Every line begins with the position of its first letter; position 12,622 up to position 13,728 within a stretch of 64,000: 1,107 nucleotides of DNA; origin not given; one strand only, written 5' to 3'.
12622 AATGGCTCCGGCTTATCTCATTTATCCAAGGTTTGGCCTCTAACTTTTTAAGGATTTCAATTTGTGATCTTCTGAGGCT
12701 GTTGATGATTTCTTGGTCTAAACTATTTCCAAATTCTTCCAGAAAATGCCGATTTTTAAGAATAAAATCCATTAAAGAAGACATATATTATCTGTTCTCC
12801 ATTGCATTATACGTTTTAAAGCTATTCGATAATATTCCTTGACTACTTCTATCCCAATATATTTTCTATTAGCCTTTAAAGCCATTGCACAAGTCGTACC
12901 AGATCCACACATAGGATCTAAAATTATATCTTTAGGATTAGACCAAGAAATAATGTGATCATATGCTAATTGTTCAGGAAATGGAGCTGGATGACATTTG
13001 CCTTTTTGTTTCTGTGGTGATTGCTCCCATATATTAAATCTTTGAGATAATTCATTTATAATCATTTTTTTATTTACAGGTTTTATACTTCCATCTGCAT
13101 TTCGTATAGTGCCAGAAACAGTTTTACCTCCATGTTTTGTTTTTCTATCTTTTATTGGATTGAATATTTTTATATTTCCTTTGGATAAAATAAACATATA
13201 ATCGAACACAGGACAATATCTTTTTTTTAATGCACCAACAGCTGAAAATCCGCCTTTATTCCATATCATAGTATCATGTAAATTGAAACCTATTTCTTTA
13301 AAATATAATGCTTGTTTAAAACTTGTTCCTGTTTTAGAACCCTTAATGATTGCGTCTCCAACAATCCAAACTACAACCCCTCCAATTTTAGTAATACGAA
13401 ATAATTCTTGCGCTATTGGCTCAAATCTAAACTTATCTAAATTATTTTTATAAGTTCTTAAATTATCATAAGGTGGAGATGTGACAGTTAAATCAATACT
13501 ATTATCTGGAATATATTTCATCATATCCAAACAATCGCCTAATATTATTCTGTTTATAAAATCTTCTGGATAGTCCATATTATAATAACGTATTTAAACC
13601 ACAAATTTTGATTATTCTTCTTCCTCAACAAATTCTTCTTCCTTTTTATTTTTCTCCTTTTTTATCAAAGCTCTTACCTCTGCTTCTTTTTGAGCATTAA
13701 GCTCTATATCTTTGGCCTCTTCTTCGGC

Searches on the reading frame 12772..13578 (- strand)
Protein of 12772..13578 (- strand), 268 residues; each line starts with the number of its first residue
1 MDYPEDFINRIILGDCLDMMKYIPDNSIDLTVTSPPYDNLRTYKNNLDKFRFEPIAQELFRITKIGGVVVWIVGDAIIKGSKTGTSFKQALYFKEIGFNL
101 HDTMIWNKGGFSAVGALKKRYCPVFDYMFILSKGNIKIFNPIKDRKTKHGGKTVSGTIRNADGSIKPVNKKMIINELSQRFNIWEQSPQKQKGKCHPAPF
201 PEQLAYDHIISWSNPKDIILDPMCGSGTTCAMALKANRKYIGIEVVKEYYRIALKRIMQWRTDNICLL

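Call 9: search_protein_families(library=pfam, proteins=[window:12772-13578:-], max_evalue=0.1)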
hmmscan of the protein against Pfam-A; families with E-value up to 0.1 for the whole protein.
window:12772-13578:- (268 aa): 3 families
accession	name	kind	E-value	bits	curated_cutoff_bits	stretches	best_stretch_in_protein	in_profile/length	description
PF01555.25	N6_N4_Mtase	-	7.6e-39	134.4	26.7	1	28-254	1-220/221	DNA methylase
PF01170.24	UPF0020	-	1.7e-05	25.1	22.3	1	196-229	8-42/197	RMKL-like, methyltransferase domain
PF13649.12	Methyltransf_25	-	0.027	15.6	27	0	219-259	1-43/97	Methyltransferase domain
